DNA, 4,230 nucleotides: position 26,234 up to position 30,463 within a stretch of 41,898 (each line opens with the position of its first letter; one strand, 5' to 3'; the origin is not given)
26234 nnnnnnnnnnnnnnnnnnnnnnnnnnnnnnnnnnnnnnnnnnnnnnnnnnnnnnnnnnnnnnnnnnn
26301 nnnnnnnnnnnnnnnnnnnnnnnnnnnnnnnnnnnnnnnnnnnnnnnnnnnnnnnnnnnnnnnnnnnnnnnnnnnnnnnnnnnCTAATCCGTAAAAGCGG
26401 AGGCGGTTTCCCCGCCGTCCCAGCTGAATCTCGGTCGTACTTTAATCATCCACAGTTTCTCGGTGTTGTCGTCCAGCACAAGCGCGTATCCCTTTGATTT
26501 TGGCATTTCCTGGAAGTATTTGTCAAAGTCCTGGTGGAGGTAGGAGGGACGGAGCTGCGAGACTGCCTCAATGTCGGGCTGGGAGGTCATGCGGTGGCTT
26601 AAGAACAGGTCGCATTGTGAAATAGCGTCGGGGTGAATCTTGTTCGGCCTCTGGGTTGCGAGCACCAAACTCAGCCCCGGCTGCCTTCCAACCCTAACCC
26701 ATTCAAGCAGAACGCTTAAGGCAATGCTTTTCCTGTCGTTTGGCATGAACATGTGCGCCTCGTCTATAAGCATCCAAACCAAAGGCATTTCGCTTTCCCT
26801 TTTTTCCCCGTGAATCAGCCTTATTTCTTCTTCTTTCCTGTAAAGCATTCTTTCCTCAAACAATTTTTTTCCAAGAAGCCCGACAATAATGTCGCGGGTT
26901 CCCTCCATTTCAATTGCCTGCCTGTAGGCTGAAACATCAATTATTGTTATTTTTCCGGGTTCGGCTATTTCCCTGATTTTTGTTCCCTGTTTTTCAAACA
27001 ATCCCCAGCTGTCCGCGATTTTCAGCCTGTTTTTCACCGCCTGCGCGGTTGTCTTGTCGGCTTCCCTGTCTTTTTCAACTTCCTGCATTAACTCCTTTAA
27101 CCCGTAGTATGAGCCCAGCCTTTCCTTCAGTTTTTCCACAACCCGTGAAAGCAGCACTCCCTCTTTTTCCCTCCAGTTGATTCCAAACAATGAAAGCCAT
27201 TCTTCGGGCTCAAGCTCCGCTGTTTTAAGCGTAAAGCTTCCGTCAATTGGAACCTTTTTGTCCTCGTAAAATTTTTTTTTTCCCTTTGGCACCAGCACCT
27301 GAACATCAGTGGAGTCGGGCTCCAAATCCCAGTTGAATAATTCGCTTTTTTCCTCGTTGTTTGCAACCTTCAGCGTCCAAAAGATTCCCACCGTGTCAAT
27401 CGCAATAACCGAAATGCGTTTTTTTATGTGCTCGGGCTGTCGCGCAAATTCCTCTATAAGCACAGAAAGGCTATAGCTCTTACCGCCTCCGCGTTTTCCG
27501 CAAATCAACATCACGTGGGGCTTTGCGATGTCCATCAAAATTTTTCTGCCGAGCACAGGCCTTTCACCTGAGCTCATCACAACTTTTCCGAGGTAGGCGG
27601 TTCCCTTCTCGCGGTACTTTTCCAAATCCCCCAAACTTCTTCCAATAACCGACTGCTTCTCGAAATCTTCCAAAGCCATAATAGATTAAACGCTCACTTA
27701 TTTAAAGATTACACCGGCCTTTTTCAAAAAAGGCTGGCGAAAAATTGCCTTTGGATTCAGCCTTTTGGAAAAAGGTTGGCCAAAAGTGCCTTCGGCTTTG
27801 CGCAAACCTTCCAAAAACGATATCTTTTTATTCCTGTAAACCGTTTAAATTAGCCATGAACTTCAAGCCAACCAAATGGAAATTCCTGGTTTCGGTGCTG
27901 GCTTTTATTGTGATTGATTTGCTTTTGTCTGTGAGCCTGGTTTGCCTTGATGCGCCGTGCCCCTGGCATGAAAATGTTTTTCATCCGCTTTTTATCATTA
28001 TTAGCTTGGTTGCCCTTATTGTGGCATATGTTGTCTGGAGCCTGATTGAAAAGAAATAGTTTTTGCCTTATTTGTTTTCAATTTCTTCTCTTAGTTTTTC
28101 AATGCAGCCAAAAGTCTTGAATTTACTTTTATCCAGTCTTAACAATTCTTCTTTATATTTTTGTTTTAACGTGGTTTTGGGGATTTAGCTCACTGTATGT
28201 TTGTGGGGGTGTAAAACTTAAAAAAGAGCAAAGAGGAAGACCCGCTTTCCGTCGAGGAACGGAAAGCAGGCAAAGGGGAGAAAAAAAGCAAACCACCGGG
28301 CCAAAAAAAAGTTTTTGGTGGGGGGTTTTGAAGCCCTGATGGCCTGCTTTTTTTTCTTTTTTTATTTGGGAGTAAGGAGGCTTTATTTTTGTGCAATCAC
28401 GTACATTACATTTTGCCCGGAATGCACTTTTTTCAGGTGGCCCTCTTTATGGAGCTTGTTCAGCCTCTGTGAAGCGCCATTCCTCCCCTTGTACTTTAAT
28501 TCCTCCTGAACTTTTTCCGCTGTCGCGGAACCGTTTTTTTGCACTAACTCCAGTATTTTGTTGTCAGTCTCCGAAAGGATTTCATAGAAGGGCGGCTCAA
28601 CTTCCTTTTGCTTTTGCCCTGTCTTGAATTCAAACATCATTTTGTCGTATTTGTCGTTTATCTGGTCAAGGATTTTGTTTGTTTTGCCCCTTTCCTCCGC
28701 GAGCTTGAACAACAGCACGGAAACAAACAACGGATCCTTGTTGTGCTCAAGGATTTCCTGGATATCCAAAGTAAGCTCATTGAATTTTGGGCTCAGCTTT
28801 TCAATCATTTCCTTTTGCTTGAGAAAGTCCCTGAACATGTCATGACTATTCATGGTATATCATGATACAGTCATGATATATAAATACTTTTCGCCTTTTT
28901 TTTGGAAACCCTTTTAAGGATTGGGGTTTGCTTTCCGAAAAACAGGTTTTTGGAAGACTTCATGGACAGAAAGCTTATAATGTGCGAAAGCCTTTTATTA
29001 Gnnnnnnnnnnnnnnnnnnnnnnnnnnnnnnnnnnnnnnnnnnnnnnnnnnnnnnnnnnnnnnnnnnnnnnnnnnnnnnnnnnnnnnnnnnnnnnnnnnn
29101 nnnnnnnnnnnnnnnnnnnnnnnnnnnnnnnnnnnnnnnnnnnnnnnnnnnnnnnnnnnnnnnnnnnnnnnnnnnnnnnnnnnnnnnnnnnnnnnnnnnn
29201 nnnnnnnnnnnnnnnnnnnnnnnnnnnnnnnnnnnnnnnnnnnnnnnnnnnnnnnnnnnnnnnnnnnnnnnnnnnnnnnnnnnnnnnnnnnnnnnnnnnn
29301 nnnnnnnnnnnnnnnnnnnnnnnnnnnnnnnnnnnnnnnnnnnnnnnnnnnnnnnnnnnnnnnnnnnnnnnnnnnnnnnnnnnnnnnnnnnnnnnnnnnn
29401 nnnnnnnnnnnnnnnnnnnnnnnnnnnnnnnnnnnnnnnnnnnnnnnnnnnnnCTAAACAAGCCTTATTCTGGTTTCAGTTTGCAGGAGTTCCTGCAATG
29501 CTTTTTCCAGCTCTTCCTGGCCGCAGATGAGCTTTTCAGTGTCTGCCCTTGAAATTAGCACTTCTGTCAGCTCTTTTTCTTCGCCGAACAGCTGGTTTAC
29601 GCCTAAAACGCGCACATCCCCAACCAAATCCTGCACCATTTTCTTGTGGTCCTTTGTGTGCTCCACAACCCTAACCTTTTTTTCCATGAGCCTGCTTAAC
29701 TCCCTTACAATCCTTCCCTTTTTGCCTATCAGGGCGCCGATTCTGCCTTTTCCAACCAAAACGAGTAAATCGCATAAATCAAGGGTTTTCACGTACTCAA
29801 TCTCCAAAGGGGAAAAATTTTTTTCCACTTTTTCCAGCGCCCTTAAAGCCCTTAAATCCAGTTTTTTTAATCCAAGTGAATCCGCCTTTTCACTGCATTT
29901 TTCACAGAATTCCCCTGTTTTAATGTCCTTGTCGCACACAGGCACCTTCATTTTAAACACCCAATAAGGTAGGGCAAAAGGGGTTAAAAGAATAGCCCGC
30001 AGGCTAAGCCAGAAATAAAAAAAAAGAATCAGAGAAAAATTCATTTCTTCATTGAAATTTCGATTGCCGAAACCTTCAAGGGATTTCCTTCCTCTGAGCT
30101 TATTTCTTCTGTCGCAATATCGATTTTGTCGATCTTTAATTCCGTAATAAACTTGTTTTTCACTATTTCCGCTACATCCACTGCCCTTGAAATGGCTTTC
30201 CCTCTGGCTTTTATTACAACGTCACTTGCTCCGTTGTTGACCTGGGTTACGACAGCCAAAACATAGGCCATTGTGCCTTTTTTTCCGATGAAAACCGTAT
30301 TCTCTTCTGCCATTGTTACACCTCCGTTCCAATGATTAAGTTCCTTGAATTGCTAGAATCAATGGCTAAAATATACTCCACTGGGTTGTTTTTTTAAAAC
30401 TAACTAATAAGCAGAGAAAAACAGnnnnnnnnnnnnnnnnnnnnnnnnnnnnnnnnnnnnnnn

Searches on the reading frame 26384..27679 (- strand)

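Call 48: search_protein_families(library=pfam, proteins=[window:26384-27679:-], max_evalue=0.001)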
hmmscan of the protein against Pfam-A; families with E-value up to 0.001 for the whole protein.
window:26384-27679:- (431 aa): 2 families
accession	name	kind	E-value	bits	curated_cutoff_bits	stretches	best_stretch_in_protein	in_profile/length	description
PF01935.23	DUF87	-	4.5e-13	50.3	23.2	1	57-253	26-205/220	Helicase HerA, central domain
PF01580.24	FtsK_SpoIIIE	-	0.00011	22.2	24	0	43-84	27-71/221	FtsK/SpoIIIE family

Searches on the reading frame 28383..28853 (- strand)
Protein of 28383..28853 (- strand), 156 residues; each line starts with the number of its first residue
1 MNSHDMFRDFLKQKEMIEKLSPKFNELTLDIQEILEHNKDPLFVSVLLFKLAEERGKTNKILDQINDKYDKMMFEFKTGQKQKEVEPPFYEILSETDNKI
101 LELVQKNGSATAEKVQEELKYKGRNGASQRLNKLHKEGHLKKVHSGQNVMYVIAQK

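Call 48: search_protein_families(library=pfam, proteins=[window:28383-28853:-], max_evalue=0.001)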
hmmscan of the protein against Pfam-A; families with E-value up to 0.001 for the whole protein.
window:28383-28853:- (156 aa): 2 families
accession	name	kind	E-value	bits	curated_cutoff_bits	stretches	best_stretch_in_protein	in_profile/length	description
PF13412.12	HTH_24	-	0.00064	19.7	21.9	0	93-138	1-45/48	Winged helix-turn-helix DNA-binding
PF03965.22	Penicillinase_R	-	0.00094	20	22.6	0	93-152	1-63/115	Penicillinase repressor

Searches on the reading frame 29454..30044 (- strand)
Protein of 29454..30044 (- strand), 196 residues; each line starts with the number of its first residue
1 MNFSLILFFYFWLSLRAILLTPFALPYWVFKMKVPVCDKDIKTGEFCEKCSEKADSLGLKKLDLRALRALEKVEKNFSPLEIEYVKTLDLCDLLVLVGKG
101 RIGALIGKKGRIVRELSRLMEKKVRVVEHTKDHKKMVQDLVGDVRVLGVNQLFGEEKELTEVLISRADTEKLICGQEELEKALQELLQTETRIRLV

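Call 5: search_protein_families(library=pfam, proteins=[window:29454-30044:-], max_evalue=0.1)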
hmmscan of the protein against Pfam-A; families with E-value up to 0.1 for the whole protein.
window:29454-30044:- (196 aa): 3 families
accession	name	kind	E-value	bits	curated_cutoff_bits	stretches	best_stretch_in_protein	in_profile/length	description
PF13184.12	KH_5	-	1.1e-08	35.6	27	1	94-150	6-68/69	NusA-like KH domain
PF07650.23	KH_2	-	0.0009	19.5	22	1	95-131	29-65/78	KH domain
PF00013.35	KH_1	-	0.0048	17.1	21.5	1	96-128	5-37/66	KH domain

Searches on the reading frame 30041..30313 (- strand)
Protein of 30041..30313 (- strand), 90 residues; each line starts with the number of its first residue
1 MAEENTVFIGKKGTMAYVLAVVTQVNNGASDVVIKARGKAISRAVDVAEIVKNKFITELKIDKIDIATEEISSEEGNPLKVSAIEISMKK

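Call 5: search_protein_families(library=pfam, proteins=[window:30041-30313:-], max_evalue=0.1)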
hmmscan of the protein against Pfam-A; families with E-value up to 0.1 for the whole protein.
window:30041-30313:- (90 aa): 2 families
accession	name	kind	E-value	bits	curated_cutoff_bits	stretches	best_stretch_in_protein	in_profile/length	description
PF01918.27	Alba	-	6e-19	68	25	1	5-66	1-64/66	Alba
PF12328.13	Rpp20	-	0.0026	18.1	24.6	1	25-55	42-72/118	Rpp20 subunit of nuclear RNase MRP and P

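Call 79: find_encoding_contigs(protein=window:30041-30313:-, flank=8000, max_places=10)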
Protein window:30041-30313:- (90 aa): 1 contig read that carries it; 1 place shown.
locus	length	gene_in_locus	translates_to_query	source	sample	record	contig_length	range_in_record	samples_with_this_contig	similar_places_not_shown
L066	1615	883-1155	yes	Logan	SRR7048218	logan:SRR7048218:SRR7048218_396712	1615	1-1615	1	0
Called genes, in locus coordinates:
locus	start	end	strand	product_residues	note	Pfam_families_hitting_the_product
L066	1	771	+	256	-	?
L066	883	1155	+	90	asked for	PF01918:Alba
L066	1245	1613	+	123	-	?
